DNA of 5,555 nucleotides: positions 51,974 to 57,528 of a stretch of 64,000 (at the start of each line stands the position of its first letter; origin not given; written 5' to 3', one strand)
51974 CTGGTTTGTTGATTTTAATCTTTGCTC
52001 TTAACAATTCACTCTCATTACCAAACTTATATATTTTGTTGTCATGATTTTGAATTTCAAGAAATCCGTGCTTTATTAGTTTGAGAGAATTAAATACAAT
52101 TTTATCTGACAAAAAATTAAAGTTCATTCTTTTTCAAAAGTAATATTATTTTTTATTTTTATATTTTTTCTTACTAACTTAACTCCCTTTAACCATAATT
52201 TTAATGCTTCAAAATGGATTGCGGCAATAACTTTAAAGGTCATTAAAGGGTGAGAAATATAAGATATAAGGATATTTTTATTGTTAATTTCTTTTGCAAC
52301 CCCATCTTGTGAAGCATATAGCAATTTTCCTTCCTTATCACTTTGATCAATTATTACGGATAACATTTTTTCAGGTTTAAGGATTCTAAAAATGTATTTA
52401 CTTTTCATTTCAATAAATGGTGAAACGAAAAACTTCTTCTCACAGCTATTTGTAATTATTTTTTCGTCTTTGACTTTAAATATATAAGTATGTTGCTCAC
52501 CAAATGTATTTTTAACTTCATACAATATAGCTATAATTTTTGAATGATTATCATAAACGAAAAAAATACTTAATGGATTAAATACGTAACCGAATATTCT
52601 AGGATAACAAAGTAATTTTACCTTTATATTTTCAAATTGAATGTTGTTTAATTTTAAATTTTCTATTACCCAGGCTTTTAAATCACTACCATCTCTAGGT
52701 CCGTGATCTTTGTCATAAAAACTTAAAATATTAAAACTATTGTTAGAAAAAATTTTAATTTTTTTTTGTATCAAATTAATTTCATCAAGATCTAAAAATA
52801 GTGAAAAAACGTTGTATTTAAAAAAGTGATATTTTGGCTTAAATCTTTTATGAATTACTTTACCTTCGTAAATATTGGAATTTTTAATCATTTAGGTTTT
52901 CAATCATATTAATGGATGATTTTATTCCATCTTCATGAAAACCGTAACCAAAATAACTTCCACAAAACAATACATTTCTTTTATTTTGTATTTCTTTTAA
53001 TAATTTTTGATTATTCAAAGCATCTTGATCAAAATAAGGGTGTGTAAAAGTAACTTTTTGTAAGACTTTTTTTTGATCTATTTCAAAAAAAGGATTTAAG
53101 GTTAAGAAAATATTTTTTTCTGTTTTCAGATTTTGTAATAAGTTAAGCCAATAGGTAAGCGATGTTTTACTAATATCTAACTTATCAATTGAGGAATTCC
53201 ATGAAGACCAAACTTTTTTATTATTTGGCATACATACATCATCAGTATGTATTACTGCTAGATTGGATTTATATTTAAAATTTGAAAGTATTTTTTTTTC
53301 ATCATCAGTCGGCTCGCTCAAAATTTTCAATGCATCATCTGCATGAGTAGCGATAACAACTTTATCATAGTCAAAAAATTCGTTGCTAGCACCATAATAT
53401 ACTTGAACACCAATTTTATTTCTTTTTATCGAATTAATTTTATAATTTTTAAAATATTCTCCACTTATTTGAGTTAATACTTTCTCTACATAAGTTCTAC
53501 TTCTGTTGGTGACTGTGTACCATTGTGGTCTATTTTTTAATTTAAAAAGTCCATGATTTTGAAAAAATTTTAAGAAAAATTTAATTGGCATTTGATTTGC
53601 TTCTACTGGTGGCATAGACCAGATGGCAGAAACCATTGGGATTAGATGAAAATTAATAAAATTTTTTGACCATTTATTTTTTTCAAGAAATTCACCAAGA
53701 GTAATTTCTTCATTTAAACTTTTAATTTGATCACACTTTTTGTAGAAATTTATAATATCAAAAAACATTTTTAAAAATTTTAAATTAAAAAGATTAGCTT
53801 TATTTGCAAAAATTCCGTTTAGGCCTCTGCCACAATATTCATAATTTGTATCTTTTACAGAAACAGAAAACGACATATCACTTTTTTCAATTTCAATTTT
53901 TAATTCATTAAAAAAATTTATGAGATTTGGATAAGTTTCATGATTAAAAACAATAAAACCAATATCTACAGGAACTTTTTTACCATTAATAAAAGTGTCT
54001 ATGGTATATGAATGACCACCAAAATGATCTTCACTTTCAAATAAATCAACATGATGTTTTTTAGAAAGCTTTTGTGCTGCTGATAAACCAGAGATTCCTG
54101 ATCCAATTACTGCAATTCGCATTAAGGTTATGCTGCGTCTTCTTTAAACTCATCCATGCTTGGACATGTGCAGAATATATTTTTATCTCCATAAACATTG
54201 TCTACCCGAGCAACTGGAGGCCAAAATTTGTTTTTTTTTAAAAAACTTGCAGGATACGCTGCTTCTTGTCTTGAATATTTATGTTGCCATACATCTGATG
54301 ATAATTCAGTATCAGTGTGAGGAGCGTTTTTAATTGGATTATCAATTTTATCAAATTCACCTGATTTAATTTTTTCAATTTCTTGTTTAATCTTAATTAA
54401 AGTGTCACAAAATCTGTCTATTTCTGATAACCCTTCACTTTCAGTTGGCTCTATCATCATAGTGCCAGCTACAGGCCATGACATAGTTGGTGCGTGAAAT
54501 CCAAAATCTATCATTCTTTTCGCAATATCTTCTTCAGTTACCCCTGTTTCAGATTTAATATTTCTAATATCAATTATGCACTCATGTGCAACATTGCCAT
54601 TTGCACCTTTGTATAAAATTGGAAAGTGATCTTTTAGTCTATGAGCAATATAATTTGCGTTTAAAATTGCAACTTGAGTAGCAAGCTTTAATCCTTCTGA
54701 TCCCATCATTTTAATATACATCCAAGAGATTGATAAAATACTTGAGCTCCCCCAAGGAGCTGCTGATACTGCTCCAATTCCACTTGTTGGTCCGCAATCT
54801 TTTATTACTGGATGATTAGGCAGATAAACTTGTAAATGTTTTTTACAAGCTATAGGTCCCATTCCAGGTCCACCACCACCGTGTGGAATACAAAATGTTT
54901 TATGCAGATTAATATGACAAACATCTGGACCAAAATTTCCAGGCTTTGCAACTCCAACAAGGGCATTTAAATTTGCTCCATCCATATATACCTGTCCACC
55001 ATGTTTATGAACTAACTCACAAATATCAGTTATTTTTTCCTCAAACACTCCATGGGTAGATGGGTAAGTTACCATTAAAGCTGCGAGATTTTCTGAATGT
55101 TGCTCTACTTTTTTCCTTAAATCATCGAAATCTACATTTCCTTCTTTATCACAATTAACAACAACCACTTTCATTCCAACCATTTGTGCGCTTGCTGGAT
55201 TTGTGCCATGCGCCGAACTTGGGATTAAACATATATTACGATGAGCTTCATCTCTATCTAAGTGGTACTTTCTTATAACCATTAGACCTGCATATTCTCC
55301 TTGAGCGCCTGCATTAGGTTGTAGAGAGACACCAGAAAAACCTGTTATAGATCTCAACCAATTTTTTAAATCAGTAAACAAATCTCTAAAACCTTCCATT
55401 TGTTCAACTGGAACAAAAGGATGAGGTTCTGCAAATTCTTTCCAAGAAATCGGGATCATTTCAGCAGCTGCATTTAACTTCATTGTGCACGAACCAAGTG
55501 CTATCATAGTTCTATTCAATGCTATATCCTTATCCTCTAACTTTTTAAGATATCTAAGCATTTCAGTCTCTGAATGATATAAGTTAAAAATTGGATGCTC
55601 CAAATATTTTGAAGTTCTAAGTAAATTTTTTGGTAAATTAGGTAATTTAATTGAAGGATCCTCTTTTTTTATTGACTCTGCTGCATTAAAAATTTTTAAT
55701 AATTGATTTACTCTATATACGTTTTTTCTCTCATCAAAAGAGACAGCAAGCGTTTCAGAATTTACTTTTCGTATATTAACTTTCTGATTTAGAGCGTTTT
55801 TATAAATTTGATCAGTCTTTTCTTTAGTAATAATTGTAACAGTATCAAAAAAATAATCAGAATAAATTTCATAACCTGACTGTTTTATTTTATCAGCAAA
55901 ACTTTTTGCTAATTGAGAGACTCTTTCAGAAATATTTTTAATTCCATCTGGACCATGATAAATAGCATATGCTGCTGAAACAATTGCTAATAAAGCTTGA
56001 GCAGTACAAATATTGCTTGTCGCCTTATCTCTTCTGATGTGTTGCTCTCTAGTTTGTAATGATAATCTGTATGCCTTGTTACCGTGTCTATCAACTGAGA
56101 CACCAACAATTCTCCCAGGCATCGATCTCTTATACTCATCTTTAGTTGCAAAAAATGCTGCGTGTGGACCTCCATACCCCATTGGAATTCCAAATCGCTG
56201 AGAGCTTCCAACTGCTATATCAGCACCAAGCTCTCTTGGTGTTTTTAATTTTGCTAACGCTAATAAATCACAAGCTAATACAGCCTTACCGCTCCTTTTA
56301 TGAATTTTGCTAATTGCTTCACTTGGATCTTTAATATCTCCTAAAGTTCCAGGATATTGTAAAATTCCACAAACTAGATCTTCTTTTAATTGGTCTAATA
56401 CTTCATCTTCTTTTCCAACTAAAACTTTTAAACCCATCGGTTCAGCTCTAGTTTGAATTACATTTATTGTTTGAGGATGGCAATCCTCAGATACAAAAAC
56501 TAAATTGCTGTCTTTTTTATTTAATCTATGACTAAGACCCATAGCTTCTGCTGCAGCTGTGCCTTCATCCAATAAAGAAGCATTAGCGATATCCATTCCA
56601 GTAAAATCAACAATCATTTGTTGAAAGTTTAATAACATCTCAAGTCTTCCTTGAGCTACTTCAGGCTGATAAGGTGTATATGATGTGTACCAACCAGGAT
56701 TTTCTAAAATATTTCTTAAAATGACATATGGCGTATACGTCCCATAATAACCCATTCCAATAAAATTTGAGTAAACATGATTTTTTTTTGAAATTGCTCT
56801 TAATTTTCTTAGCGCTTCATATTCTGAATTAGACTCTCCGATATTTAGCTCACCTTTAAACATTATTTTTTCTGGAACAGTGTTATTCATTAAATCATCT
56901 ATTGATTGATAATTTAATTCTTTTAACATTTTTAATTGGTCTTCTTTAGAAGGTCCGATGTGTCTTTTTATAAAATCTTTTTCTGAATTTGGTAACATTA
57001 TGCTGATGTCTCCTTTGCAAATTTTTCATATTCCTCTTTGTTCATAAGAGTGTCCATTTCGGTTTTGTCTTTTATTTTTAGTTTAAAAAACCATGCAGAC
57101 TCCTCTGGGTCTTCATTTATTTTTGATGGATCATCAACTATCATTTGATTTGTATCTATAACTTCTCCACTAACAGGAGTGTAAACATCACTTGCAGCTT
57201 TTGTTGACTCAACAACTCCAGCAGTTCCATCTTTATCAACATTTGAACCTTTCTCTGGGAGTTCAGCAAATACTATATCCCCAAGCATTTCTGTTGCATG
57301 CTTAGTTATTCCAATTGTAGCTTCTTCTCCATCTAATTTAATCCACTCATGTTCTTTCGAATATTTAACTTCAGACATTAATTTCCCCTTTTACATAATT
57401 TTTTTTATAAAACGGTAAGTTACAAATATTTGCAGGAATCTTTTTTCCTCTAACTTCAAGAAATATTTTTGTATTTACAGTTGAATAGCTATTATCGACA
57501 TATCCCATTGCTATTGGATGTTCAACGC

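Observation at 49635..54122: Furan/methyl-branched fatty-acid (Ufa-like) cluster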

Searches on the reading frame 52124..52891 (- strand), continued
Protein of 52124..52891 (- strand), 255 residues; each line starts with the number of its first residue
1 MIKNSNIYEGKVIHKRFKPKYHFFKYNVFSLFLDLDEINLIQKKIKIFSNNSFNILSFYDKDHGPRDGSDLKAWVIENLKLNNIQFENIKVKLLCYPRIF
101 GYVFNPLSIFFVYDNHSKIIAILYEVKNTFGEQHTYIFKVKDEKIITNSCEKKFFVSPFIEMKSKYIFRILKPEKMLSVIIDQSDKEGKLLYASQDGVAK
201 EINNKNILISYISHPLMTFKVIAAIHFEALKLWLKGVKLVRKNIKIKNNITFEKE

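Call 75: search_dna_similar(query=L019:5977-6723:+, collection=plasmids, mode=protein, max_rows=50, max_evalue=1e-10)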
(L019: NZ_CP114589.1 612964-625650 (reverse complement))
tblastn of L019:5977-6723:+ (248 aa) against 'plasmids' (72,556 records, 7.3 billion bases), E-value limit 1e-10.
Records with a match: 98; places in all: 103; records where one place covers at least 80% of the query: 93.
Best place of each record, by identity: >=99% 1; 95-99% 2; 60-80% 1; <60% 94.
By first word of the organism name: Pseudoalteromonas 14; Ensifer 11; Shinella 8; Acinetobacter 7; Aminobacter 6; Mesorhizobium 6; Azospirillum 5; Rhizobium 5; Salinivibrio 4; Streptomyces 3; and 19 more.
By predicted mobility (MOB-suite, as given by PLSDB): non-mobilizable 81; mobilizable 12; conjugative 5.
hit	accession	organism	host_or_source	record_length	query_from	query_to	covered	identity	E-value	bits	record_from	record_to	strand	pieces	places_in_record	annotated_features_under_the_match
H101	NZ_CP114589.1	Salinivibrio kushneri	-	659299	1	248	100%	99.6%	2e-166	516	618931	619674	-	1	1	DUF1365 domain-containing protein | NAD(P)/FAD-dependent oxidoreductase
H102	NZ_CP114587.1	Salinivibrio kushneri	-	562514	1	248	100%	97.2%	4e-163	506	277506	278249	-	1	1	DUF1365 domain-containing protein | FAD-dependent oxidoreductase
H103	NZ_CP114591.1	Salinivibrio kushneri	-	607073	1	248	100%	96.8%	2e-162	504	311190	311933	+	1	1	DUF1365 domain-containing protein | NAD(P)/FAD-dependent oxidoreductase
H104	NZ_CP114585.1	Salinivibrio proteolyticus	-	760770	2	248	100%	78.1%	3e-135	426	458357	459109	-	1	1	DUF1365 family protein | NAD(P)/FAD-dependent oxidoreductase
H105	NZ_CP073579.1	Photobacterium sp. GJ3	-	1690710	4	245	98%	53.2%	1e-77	261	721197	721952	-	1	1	record has no annotation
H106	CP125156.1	Klebsiella pneumoniae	-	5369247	5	248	98%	49.6%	2e-66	229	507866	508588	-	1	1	DUF1365 domain-containing protein | FAD-dependent oxidoreductase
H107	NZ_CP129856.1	Klebsiella pneumoniae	Homo sapiens,whole organism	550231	5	248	98%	49.2%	6e-60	211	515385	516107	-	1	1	DUF1365 domain-containing protein | FAD-dependent oxidoreductase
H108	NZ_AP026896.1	Aeromonas caviae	Microbe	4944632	1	246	99%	48.2%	6e-61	213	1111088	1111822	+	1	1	none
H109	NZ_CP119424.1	Photobacterium sp. DA100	-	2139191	8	247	97%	49.0%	3e-78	263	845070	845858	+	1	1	none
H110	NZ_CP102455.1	Aeromonas sp. BC14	culture,river water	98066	3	246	98%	47.8%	4e-62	217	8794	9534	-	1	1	DUF1365 domain-containing protein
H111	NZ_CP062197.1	Plesiomonas shigelloides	Gentoo penguin,feces,feces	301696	15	243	92%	43.6%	3e-41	157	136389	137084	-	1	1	DUF1365 domain-containing protein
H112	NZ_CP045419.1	Pseudoalteromonas sp. THAF3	pure culture,Surface of a polyethylene ...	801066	1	246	99%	40.6%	9e-50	181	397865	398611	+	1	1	DUF1365 domain-containing protein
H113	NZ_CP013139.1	Pseudoalteromonas sp. Bsw20308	seawater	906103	1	242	98%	40.9%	4e-46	171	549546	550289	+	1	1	DUF1365 domain-containing protein | FAD-dependent oxidoreductase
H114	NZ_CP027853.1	Plesiomonas shigelloides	whole organism,catfish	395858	15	243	92%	43.2%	5e-41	156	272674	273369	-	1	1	DUF1365 domain-containing protein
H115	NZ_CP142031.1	Pseudoalteromonas sp. CuT4-3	whole organism,deep-sea sediment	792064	5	242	96%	41.1%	2e-49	180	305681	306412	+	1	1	DUF1365 domain-containing protein | FAD-dependent oxidoreductase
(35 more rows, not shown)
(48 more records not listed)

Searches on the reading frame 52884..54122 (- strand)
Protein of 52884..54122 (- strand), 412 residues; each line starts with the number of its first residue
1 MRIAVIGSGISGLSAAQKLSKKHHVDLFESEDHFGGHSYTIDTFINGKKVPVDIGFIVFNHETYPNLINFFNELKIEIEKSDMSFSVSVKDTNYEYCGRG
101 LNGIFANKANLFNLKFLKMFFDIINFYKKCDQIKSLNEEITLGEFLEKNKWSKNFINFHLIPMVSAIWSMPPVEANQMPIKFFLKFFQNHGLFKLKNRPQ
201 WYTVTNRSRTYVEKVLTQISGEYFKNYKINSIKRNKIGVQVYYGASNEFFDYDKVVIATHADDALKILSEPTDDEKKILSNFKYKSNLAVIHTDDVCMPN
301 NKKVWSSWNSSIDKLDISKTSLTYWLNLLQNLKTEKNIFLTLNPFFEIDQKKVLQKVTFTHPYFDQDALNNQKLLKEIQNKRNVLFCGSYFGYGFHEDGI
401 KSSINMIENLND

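Call 3: search_protein_families(library=pfam, proteins=[window:52884-54122:-])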
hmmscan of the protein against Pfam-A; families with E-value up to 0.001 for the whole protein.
window:52884-54122:- (412 aa): 5 families
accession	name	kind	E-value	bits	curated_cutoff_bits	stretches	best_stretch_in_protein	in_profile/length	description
PF13450.12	NAD_binding_8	-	2.7e-16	60.1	21.9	1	5-74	1-68/68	NAD(P)-binding Rossmann-like domain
PF01593.30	Amino_oxidase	-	5.3e-15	56.1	19.8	1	10-302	1-300/443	Flavin containing amine oxidoreductase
PF01266.30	DAO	-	2.1e-05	24.7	27.9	1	2-38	1-39/353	FAD dependent oxidoreductase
PF07992.20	Pyr_redox_2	-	0.00028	20.9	26.1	0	1-60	1-58/291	Pyridine nucleotide-disulphide oxidoreductase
PF03486.20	HI0933_like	-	0.00054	19.9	50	0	2-35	2-36/244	HI0933-like protein Rossmann domain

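Call 4: search_protein_families(library=ncbifam, proteins=[window:52884-54122:-])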
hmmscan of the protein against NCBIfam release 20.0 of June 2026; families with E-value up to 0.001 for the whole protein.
window:52884-54122:- (412 aa): 16 families
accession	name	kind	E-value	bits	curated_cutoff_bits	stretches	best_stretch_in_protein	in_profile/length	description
NF005560.0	PRK07233.1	equivalog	6.6e-11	41.7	252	1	1-43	1-44/435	hypothetical protein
NF008841.0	PRK11883.1-1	equivalog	3.4e-10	39.4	517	1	1-113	4-118/453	protoporphyrinogen oxidase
TIGR03467.1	HpnE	equivalog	4.5e-09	36.1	283.05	1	3-39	1-38/430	hydroxysqualene dehydroxylase HpnE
TIGR00562.1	proto_IX_ox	equivalog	5.7e-09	35.1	97.85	1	3-42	5-47/470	protoporphyrinogen oxidase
TIGR00275.1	TIGR00275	subfamily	3.9e-07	29.3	183.8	0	183-259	79-157/401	aminoacetone oxidase family FAD-binding enzyme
TIGR02732.1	zeta_caro_desat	equivalog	6.5e-06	25.3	622.15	1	2-73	1-69/474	9,9'-di-cis-zeta-carotene desaturase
NF009410.0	PRK12771.1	subfamily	8.6e-06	24.6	516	1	2-37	140-176/566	NAD(P)-binding protein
TIGR02734.1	crtI_fam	subfamily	1.8e-05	23.6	238.1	1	4-42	2-41/504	phytoene desaturase family protein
NF045599.1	bili_reduct_long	exception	4.2e-05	22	750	1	2-37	383-419/641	bilirubin reductase, long form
TIGR01317.1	GOGAT_sm_gam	subfamily_domain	6.7e-05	21.9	447.7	1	2-42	145-187/485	glutamate synthase small subunit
NF008845.0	PRK11883.1-5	equivalog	0.00012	20.5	560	0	2-40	6-51/468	protoporphyrinogen oxidase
NF053546.1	violacein_VioA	equivalog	0.00019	20.8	600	1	3-80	2-81/411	flavin-dependent violacein biosynthesis tryptophan-2 monooxygenase VioA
TIGR02731.1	phytoene_desat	equivalog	0.0002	20.3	569.4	1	2-77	1-73/453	15-cis-phytoene desaturase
NF045663.1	diclust_near_Sec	equivalog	0.0002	19.6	530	1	2-41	108-148/759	pyridine nucleotide-disulfide oxidoreductase/dicluster-binding protein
NF045637.1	carotdesatCrtDProt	equivalog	0.00054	18.6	580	1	3-59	1-54/485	1-hydroxycarotenoid 3,4-desaturase CrtD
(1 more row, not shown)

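Call 100: search_solved_structures(query=window:52884-54122:-, max_evalue=0.001)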
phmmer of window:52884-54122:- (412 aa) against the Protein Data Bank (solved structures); distinct sequences matched with E-value up to 0.001: 3.
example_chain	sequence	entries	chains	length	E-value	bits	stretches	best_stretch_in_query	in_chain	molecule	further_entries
6f7l_A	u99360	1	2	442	2.5e-27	99.1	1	2-406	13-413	Amine oxidase LkcE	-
6f32_A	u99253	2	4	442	3.5e-27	98.6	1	2-406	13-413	Amine oxidase LkcE | LkcE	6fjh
6f7v_A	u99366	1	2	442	3.5e-27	98.6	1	2-406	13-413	LkcE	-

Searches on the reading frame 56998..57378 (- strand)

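Call 3: search_protein_families(library=pfam, proteins=[window:56998-57378:-])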
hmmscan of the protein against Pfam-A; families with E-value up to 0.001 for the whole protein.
window:56998-57378:- (126 aa): 1 family
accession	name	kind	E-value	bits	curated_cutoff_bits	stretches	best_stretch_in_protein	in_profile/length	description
PF01597.25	GCV_H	-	4.2e-42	143.3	22.2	1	5-123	2-121/122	Glycine cleavage H-protein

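Call 4: search_protein_families(library=ncbifam, proteins=[window:56998-57378:-])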
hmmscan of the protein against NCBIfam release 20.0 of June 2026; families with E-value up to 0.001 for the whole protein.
window:56998-57378:- (126 aa): 4 families
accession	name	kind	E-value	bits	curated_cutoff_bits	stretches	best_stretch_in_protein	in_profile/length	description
NF002270.0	PRK01202.1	subfamily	1.7e-47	160.4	117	1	2-123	6-128/129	glycine cleavage system protein GcvH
TIGR00527.1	gcvH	equivalog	2.7e-43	147.1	115.85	1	3-123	5-127/129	glycine cleavage system protein GcvH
TIGR03077.1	not_gcvH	equivalog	1.4e-20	73.4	144.05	1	6-110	2-107/110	glycine cleavage protein H-like protein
NF045810.1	GcvH_rel_desulf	equivalog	5.9e-13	48.9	150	1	6-124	18-138/167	GcvH-related protein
